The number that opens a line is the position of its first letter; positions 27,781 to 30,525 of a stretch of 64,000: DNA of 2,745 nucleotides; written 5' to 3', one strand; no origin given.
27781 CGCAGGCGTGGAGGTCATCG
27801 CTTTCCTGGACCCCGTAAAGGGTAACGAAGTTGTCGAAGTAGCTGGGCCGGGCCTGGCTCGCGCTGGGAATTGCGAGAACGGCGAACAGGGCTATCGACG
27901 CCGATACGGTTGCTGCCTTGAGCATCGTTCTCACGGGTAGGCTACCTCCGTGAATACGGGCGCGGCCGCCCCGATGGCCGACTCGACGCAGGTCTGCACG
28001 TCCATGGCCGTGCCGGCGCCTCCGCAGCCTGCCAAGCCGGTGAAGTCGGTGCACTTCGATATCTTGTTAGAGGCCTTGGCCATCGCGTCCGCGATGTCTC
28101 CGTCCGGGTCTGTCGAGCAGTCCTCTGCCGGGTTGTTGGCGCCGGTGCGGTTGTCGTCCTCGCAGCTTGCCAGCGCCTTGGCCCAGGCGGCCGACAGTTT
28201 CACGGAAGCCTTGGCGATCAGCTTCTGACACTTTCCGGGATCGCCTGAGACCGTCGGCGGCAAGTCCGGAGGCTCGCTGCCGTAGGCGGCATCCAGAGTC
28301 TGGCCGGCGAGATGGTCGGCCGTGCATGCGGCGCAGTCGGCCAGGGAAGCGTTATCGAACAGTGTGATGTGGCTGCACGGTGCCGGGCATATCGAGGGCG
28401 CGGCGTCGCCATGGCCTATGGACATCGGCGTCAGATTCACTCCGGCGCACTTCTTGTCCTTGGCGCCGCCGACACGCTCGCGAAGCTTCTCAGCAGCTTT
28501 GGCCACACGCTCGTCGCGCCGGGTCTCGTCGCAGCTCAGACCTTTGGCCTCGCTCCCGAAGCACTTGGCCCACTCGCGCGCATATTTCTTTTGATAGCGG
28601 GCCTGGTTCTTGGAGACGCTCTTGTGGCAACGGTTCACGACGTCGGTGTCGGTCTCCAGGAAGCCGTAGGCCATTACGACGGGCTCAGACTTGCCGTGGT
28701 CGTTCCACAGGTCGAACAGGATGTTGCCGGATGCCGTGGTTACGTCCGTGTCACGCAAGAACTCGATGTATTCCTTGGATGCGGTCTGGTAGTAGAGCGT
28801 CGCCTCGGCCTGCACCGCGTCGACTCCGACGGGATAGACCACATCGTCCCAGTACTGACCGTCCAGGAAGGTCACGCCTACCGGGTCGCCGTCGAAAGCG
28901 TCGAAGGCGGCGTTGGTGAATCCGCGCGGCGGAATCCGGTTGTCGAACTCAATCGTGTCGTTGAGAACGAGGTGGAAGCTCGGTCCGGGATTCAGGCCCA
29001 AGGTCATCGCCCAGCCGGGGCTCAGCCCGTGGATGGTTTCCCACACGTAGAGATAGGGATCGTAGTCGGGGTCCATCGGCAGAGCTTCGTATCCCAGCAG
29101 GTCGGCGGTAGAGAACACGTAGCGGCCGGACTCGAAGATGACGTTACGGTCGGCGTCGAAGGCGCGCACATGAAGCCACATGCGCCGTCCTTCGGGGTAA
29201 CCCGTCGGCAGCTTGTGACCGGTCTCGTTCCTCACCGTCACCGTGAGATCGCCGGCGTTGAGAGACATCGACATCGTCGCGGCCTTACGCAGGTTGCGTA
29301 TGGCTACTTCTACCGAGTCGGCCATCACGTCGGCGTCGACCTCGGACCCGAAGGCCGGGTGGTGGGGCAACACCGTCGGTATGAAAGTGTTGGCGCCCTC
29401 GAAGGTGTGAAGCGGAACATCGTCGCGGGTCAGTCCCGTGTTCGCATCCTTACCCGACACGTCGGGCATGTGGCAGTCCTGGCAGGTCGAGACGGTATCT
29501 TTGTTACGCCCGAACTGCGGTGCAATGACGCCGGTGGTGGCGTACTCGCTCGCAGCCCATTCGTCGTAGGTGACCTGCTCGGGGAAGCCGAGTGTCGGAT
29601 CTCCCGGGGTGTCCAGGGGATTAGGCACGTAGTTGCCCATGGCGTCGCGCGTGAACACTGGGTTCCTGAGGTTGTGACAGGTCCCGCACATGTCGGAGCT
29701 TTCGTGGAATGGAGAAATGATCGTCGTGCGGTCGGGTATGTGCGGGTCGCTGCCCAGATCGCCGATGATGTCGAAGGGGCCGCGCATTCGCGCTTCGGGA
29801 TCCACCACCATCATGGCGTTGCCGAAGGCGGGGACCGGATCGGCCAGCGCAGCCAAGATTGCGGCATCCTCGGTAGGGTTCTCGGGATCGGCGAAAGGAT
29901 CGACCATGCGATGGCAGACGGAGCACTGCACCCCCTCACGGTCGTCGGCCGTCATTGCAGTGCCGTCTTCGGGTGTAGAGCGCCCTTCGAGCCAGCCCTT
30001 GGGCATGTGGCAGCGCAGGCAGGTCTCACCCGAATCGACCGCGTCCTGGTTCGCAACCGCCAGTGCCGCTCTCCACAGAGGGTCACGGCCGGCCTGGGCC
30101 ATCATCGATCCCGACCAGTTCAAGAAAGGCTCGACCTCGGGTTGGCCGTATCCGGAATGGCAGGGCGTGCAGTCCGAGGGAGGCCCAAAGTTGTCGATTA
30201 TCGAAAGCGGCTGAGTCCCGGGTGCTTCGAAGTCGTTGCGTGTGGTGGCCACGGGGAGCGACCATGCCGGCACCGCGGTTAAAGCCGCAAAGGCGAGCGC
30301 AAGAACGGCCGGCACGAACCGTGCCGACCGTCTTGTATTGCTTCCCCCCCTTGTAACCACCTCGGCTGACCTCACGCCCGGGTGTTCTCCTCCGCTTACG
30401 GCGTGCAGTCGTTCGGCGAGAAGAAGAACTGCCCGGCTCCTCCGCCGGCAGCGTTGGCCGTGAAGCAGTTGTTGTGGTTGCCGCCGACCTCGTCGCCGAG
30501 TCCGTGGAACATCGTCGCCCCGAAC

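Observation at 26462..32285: Operon of three secreted proteins (beta-helix, pentahaem cytochrome, monohaem Ig-like protein) that all carry the same unassigned Cys-framed helical domain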

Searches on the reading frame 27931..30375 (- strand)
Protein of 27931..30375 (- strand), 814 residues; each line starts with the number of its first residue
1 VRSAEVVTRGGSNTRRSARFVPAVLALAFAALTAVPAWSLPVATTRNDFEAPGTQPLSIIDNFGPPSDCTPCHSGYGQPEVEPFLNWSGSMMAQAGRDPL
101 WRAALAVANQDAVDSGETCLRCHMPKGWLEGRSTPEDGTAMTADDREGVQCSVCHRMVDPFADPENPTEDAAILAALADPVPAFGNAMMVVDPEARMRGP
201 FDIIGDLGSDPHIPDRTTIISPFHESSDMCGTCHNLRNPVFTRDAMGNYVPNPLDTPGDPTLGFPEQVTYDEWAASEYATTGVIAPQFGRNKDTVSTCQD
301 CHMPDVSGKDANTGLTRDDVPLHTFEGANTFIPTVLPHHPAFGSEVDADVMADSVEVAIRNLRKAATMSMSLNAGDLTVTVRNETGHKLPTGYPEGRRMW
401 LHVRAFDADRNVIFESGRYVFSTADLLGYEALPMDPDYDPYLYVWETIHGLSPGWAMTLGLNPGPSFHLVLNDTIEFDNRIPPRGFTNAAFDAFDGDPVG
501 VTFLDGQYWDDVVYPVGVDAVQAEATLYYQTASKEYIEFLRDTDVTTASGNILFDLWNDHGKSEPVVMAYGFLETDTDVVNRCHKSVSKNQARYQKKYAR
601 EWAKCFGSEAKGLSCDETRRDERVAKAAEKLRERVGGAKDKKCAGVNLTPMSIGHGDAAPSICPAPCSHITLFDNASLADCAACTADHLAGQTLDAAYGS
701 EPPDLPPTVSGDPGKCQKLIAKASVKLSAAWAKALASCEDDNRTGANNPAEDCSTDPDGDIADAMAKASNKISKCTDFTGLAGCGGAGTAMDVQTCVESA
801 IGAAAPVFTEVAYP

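Call 3: search_protein_families(library=pfam, proteins=[window:27931-30375:-], max_evalue=0.1)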
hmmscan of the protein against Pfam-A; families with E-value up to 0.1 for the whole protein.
window:27931-30375:- (814 aa): 6 families
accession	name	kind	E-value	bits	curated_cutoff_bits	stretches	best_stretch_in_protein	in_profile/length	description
PF22113.1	Mtrc-MtrF_II-IV_dom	-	2.7e-05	24.2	30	1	64-157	79-165/176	Outer membrane cytochrome MtrC/MtrF-like, domains II/IV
PF14522.11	Cytochrome_C7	-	7.3e-05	23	24.8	1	112-161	8-54/67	Cytochrome c7 and related cytochrome c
PF13435.11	Cytochrome_C554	-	0.00084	20.7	20.8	1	69-155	2-83/84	Cytochrome c554 and c-prime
PF02335.20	Cytochrom_C552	-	0.0027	17.2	24.1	0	297-311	246-259/438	Cytochrome c552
PF14537.11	Cytochrom_c3_2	-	0.0044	17.9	25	0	111-157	21-66/79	Cytochrome c3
PF09137.17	Glucodextran_N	-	0.098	12.7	24.1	0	546-604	202-260/263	Glucodextranase, domain N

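Call 4: search_protein_families(library=ncbifam, proteins=[window:27931-30375:-], max_evalue=0.1)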
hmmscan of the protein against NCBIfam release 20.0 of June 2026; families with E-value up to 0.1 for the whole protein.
window:27931-30375:- (814 aa): 3 families
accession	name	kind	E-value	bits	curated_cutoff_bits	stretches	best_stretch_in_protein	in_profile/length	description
NF040886.1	cyt_C_like_Sec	equivalog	5.2e-08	31.9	250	1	296-424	244-346/423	multiheme c-type cytochrome (seleno)protein ExtKL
TIGR04257.1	nanowire_3heme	domain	0.011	15.9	40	0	117-162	24-65/75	c(7)-type cytochrome triheme domain-containing protein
NF051471.1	cytcCgr1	equivalog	0.042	13.5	340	0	266-308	56-97/204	cytochrome c-type protein Cgr1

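Call 16: find_homologous_proteins(query=window:27931-30375:-)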
Query window:27931-30375:- (814 aa): 5325 proteins with E <= 0.001 among 8000 candidates; the best 120 are listed.
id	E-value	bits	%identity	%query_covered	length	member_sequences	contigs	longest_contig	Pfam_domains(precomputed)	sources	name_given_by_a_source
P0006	0.0e+0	1702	100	89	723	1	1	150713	-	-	-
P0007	0.0e+0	1215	65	97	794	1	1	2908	-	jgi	jgi:hypothetical protein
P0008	0.0e+0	1210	65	95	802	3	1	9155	PF14522.12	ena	-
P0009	0.0e+0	1206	65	97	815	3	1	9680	PF09699.16,PF14522.12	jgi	jgi:hypothetical protein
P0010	0.0e+0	1200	64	95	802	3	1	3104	PF14522.12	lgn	-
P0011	0.0e+0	1196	66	96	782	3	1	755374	PF14522.12,PF22113.2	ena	-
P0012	0.0e+0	1195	64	95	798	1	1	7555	PF14522.12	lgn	-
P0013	0.0e+0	1185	64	95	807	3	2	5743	PF14522.12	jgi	-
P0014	0.0e+0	1183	65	96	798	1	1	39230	PF14522.12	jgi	jgi:Cytochrome c554 and c-prime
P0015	0.0e+0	1180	62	99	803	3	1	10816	PF14522.12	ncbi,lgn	-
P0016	0.0e+0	1177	62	99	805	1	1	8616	-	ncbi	-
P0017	0.0e+0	1174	63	98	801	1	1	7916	PF14522.12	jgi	jgi:hypothetical protein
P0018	0.0e+0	1172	63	99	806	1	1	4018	PF14522.12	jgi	jgi:hypothetical protein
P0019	0.0e+0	1172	65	95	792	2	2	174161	PF14522.12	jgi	jgi:hypothetical protein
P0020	0.0e+0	1170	61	99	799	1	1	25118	PF14522.12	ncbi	ncbi:MAG: multiheme c-type cytochrome [Candidatus Binatia bacterium]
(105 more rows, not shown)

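Call 17: find_related_loci(query=window:27931-30375:-, collection=genome_contigs, flank=10000)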
Query window:27931-30375:- (814 aa) in genome_contigs; peptide patterns used: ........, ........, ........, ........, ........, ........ (x = any residue, [..] = any of these).
599 stretches matched a pattern (row limit reached: there are more); 469 encode a relative of the query (tblastn E <= 1e-3); the best 80 are kept; 80 distinct loci.
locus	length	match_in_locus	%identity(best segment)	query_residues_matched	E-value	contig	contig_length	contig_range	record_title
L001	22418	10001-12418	61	8-814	0e+0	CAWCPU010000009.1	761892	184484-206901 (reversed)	MAG: uncultured delta proteobacterium isolate MFD04944.bin.3.280 genome assembly, contig: contig_64321, whole genome sho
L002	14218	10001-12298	64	44-814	0e+0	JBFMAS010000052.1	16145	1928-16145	MAG: Thermodesulfobacteriota bacterium isolate MAG144 MAG144_52, whole genome shotgun sequence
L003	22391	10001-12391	63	16-814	0e+0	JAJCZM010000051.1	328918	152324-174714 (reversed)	MAG: Deltaproteobacteria bacterium isolate OFTM64 OFTM64_50, whole genome shotgun sequence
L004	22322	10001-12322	62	36-814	0e+0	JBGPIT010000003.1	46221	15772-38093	MAG: Candidatus Binatia bacterium isolate OBJ_0618_7090110_327 k141_4237302_length_46221_cov_24.4944, whole genome shotg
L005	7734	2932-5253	61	39-814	0e+0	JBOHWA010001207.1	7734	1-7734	MAG: Candidatus Binatia bacterium isolate H1-B2_metabat2.bin.22_sub k127_268992, whole genome shotgun sequence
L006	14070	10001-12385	58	21-814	0e+0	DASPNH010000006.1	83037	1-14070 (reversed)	MAG TPA_asm: Candidatus Binatia bacterium isolate SMAG_U12116 k141_138269, whole genome shotgun sequence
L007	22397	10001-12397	60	21-814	0e+0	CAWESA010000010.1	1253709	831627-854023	MAG: uncultured delta proteobacterium isolate MFD04944.bin.1.34 genome assembly, contig: contig_52319, whole genome shot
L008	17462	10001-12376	58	14-812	0e+0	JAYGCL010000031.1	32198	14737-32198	MAG: Deltaproteobacteria bacterium isolate OC6_4000m_MAG_306 OC6_4000m_contig_1534932, whole genome shotgun sequence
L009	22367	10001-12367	60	8-814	0e+0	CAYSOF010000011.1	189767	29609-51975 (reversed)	MAG TPA_asm: uncultured Candidatus Binatia bacterium isolate binchicken_co179_115 genome assembly, contig: NODE_340_leng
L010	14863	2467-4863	54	6-814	0e+0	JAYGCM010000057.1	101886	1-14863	MAG: Deltaproteobacteria bacterium isolate OC3_3000m_MAG_22 OC3_3000m_contig_149251, whole genome shotgun sequence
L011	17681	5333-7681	53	24-814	0e+0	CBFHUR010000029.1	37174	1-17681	MAG: Candidatus Binatia bacterium isolate Co_bin_149_indstr genome assembly, contig: Co_bin_149_indstr_c29, whole genome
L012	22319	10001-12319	64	30-814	0e+0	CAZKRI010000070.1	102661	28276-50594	MAG TPA_asm: uncultured Myxococcales bacterium isolate binchicken_co165_396 genome assembly, contig: k141_252586, whole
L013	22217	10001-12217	58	44-784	0e+0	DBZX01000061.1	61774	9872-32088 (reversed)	MAG TPA_asm: bacterium UBP10_UBA1149 isolate UBA1149 UBA1149_contig_32389, whole genome shotgun sequence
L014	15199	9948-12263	54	41-814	0e+0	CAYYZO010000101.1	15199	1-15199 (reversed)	MAG TPA_asm: uncultured Myxococcales bacterium isolate SRP287453_co1_193 genome assembly, contig: NODE_7190_length_15199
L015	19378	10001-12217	57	44-784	0e+0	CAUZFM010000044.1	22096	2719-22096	MAG: uncultured Candidatus Binatia bacterium isolate CB21_323.63 genome assembly, contig: Ga0302123_10000882, whole geno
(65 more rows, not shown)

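Call 20: search_solved_structures(query=window:27931-30375:-, max_evalue=1)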
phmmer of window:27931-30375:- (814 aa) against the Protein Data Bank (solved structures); distinct sequences matched with E-value up to 1: 2.
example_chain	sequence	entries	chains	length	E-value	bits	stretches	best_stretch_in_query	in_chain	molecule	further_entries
6i5b_A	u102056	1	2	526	0.092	13.6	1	116-165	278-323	Uncharacterized protein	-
5b5h_A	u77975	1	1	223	0.45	11.3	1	643-716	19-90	Antifreeze protein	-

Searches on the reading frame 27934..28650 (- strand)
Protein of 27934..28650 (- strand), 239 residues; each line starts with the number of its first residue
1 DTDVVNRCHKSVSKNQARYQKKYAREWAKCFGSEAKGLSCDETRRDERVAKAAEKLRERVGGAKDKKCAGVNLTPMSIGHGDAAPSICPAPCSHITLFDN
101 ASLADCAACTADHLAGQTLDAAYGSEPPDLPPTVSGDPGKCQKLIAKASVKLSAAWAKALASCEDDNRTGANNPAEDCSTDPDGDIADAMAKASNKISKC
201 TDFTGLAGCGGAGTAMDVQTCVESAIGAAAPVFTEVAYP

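Call 37: predict_structure(alignment_id=A3)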
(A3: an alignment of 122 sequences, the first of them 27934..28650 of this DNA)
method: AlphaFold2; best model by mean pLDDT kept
length: 239 residues; sequences in the alignment: 122
mean_pLDDT: 97.5   pTM: 0.92
mean pLDDT of the five models: 97.5, 97.3, 97.3, 97.2, 97.2
residues with pLDDT >= 90: 234; 70-90: 5; 50-70: 0; < 50: 0
segments of 3 or more residues with pLDDT < 50: none
pLDDT, mean of each block of 10 residues (from residue 1): 97 99 98 98 98 98 98 96 88 97 98 99 98 98 98 98 98 97 98 98 98 98 98 98
secondary structure, 60 per line:
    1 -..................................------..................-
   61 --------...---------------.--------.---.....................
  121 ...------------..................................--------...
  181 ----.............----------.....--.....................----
elements in order: H2-35 H42-59 H100-123 H136-169 H185-197 H208-212 H215-235

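Call 41: fold_search(model_id=the predicted structure, library=pdb)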
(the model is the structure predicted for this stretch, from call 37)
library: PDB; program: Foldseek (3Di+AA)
matches with E <= 10: 82; with E <= 0.001: 0
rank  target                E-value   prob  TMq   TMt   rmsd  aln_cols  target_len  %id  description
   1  7nkz_B                7.1e-01  0.06  0.16  0.14  19.6       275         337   10  Cryo-EM structure of the cytochrome bd oxidase from M. tuberculosis at 2.5 A resolution (released 2021-09-22)
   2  3ne5_A                1.3e+00  0.11  0.16  0.06  10.6       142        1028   10  Crystal structure of the CusBA heavy-metal efflux complex from Escherichia coli (released 2011-03-02)
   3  2olt_A                1.4e+00  0.33  0.39  0.42   8.6       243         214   12  Crystal structure of a phou-like protein (so_3770) from shewanella oneidensis mr-1 at 2.00 A resolution (released 2007-02-06)
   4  7xge_A                1.5e+00  0.07  0.16  0.22  21.0       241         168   10  Crystal structure of MCL-1 in complex with computationally designed inhibitor protein (released 2022-07-20)
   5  3hoa_A                1.6e+00  0.10  0.20  0.11  20.9       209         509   12  Crystal structure of the Thermus thermophilus M32 carboxypeptidase (released 2009-06-30)
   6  2rd3_A                1.6e+00  0.12  0.27  0.29  10.4       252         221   12  Crystal structure of TenA homologue (HP1287) from Helicobacter pylori (released 2008-09-30)
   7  2iiu_A                1.8e+00  0.12  0.28  0.30   9.6       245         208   12  Crystal structure of a putative PhoU-like phosphate regulatory protein (NP_719307.1) from Shewanella oneidensis MR-1 a (released 2006-10-17)
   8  2iiu_B                2.1e+00  0.20  0.35  0.39   9.3       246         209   11  Crystal structure of a putative PhoU-like phosphate regulatory protein (NP_719307.1) from Shewanella oneidensis MR-1 a (released 2006-10-17)
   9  2iiu_C                2.2e+00  0.10  0.28  0.30   9.5       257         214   10  Crystal structure of a putative PhoU-like phosphate regulatory protein (NP_719307.1) from Shewanella oneidensis MR-1 a (released 2006-10-17)
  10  7jh5_B                2.3e+00  0.07  0.20  0.18  22.2       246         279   12  Co-LOCKR: de novo designed protein switch (released 2020-09-02)
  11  7xge_G                2.5e+00  0.07  0.18  0.24  19.9       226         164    9  Crystal structure of MCL-1 in complex with computationally designed inhibitor protein (released 2022-07-20)
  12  2rd3_D                2.7e+00  0.11  0.28  0.30  10.0       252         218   11  Crystal structure of TenA homologue (HP1287) from Helicobacter pylori (released 2008-09-30)
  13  8x9c_A                2.8e+00  0.08  0.26  0.22  16.9       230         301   10  Class I terpene synthase: eudesmanediol synthase (apo-PeTS3) (released 2025-06-11)
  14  2i0m                  2.9e+00  0.09  0.27  0.29  11.2       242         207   11  Crystal structure of the phosphate transport system regulatory protein PhoU from Streptococcus pneumoniae (released 2006-09-19)
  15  7jh5_A                3.2e+00  0.06  0.20  0.17  22.3       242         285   13  Co-LOCKR: de novo designed protein switch (released 2020-09-02)
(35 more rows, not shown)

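Call 81: fold_search(model_id=the predicted structure, library=viral)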
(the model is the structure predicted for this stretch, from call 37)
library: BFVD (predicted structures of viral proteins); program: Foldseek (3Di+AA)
matches with E <= 10: 64; with E <= 0.001: 0
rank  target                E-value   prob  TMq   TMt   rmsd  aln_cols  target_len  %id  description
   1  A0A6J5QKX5            9.2e-01  0.13  0.21  0.17  22.8       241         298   14  Phage head morphogenesis domain containing protein [uncultured Caudovirales phage]
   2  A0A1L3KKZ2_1          1.0e+00  0.06  0.18  0.08  18.2       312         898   13  RNA-dependent RNA polymerase [Beihai sesarmid crab virus 4]
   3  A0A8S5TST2            1.7e+00  0.04  0.18  0.07  27.6       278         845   13  Putative tail length tape measure protein [Siphoviridae sp. ct8aS59]
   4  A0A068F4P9            1.9e+00  0.09  0.26  0.24  14.2       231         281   12  Uncharacterized protein [Mycobacterium phage Gaia]
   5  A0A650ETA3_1          2.1e+00  0.07  0.25  0.10  14.9       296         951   11  (no name in the UniProt tables at hand)
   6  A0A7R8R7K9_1          2.1e+00  0.04  0.19  0.08  17.2       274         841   11  Tape measure protein [Klebsiella phage vB_KaS-Veronica]
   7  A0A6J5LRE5            2.3e+00  0.04  0.17  0.15  22.9       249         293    9  Phage head morphogenesis domain containing protein [uncultured Caudovirales phage]
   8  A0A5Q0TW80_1          2.7e+00  0.03  0.18  0.08  17.5       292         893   11  RNA-dependent RNA polymerase [Nackenback virus]
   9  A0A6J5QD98            2.8e+00  0.06  0.21  0.12  14.0       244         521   13  Uncharacterized protein [uncultured Caudovirales phage]
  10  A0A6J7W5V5            3.0e+00  0.04  0.20  0.12  18.6       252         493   10  Uncharacterized protein [uncultured Caudovirales phage]
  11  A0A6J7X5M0            3.1e+00  0.04  0.24  0.08  17.9       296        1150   12  Uncharacterized protein (Fragment) [uncultured Caudovirales phage]
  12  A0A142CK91            3.6e+00  0.02  0.16  0.13  16.6       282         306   11  (no name in the UniProt tables at hand)
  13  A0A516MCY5            3.8e+00  0.07  0.27  0.09  11.6       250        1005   10  (no name in the UniProt tables at hand)
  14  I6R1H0                4.0e+00  0.04  0.19  0.19  17.4       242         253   12  (no name in the UniProt tables at hand)
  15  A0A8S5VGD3            4.0e+00  0.01  0.14  0.09  18.6       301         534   13  Uncharacterized protein [Myoviridae sp. ctkfK18]
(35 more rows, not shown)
